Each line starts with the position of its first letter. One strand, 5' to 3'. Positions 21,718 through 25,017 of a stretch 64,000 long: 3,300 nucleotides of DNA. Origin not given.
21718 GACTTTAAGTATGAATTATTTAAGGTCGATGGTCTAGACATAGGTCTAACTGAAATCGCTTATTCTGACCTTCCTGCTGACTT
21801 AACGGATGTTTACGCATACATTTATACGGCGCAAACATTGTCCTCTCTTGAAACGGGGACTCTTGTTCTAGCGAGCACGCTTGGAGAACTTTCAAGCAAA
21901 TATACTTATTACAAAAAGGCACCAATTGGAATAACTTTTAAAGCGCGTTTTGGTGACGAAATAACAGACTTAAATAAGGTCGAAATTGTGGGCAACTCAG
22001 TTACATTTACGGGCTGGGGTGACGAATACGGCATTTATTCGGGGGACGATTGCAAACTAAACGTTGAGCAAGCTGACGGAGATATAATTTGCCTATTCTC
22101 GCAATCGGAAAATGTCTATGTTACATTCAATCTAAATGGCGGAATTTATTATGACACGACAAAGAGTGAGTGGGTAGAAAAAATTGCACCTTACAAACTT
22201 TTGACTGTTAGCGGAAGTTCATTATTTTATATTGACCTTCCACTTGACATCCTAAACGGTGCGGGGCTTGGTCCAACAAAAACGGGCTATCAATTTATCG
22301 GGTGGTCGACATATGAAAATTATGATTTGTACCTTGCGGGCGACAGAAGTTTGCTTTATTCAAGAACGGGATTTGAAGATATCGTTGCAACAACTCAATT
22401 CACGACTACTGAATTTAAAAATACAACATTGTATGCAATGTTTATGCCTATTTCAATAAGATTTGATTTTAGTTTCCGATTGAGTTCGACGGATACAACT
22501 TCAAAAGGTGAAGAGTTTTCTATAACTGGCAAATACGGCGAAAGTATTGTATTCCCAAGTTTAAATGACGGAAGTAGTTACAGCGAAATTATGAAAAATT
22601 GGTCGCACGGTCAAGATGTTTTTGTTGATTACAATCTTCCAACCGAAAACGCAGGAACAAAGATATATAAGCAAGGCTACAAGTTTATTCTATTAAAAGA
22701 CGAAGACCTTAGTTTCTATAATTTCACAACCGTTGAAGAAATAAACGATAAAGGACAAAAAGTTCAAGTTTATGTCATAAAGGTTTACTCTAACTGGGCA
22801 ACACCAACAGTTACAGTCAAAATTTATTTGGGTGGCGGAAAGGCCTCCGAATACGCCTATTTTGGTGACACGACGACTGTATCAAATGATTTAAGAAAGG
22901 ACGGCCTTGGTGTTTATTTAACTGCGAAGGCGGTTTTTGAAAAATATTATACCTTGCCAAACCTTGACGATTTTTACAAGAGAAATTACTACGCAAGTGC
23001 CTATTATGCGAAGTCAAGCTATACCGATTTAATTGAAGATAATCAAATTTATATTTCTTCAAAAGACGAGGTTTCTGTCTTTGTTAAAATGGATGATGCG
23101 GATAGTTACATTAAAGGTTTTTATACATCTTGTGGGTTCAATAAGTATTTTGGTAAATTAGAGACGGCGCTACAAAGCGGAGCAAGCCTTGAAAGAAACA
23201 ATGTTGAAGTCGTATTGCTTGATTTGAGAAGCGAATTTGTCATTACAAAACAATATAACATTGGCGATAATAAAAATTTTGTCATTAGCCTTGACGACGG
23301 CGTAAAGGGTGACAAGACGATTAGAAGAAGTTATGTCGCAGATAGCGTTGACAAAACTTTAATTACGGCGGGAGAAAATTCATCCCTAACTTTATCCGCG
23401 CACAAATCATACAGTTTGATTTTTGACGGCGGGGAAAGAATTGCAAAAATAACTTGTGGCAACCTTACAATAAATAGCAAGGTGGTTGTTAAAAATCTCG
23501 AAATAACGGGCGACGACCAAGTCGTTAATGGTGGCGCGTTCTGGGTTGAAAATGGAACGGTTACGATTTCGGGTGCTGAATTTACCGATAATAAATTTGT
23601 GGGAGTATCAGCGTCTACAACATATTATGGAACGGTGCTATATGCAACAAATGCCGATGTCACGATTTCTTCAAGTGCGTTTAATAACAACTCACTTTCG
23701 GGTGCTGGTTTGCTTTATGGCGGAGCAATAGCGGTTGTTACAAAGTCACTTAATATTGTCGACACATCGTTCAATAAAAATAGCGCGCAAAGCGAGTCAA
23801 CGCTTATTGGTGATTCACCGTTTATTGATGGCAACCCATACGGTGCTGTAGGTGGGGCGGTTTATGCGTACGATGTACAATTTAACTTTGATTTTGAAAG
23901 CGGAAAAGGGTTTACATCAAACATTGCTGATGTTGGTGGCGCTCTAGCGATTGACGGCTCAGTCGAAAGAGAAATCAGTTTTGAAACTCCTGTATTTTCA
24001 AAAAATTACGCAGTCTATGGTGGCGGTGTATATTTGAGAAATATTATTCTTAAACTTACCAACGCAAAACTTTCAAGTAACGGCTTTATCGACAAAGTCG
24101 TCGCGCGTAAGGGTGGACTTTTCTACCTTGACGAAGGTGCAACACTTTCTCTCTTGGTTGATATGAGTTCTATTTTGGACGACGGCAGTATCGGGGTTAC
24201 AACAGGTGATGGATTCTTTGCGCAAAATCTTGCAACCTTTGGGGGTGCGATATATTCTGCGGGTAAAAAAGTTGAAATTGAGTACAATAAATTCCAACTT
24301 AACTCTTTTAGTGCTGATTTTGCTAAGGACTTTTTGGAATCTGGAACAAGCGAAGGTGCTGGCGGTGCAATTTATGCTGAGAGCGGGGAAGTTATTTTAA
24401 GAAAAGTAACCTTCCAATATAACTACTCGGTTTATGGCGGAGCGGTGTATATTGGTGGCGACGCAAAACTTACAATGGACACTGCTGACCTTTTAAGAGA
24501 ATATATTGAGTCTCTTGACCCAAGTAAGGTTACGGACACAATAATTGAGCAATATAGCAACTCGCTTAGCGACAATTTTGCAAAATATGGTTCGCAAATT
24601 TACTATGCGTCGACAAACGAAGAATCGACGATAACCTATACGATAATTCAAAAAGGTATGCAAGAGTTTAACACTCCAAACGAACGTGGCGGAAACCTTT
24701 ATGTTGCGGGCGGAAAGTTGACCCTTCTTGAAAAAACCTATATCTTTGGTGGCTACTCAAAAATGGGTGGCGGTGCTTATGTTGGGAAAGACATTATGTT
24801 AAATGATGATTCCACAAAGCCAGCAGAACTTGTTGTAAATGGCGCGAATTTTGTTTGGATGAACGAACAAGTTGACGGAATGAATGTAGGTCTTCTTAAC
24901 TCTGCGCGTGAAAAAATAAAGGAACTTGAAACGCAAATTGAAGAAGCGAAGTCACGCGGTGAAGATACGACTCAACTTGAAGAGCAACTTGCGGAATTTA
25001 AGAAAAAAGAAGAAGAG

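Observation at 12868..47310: Intact 34.4-kb gene encoding an 11,480-aa N-terminally anchored surface fibre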

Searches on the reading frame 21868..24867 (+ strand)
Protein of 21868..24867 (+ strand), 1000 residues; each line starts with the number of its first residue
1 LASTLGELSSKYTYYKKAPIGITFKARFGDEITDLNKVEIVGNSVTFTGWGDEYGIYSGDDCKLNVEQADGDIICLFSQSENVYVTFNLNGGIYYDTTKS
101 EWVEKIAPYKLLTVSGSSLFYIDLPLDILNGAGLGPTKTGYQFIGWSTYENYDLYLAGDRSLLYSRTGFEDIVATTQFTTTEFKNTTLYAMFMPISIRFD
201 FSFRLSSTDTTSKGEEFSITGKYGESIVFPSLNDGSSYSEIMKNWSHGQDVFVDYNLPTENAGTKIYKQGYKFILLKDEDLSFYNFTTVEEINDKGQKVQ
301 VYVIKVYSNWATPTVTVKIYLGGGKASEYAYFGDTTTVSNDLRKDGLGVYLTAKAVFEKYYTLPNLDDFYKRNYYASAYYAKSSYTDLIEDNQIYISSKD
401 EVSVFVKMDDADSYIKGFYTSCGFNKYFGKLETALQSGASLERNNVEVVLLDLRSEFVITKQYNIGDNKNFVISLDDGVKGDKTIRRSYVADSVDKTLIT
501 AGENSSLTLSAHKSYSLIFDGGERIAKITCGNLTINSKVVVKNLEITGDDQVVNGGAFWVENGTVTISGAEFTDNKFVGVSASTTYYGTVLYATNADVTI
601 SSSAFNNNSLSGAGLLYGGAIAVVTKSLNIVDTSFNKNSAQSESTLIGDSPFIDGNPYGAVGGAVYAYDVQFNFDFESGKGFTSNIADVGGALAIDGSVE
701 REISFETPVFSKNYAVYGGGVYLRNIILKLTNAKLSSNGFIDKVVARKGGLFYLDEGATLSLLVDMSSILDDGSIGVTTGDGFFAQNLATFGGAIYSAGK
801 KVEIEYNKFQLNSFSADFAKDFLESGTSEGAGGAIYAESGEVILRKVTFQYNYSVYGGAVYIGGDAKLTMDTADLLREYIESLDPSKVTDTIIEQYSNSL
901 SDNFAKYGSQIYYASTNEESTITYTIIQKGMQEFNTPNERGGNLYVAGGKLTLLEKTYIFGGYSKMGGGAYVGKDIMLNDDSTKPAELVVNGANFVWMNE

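Call 4: search_protein_families(library=pfam, proteins=[window:21868-24867:+], max_evalue=0.01)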
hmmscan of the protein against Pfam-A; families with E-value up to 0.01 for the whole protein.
window:21868-24867:+ (1000 aa): 1 family
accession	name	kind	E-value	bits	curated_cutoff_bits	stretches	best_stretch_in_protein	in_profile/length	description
PF02415.23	Chlam_PMP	-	8.5e-05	22.9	20.6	0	847-862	2-18/19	Chlamydia polymorphic membrane protein (Chlamydia_PMP) repeat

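Call 58: search_protein_families(library=ncbifam, proteins=[window:21868-24867:+], max_evalue=0.01)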
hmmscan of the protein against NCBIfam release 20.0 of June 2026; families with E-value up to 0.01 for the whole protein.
window:21868-24867:+ (1000 aa): 1 family
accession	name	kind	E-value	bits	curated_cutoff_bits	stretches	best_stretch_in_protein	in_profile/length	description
TIGR01376.1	POMP_repeat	repeat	0.0011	18.7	15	1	780-800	3-24/28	polymorphic outer membrane protein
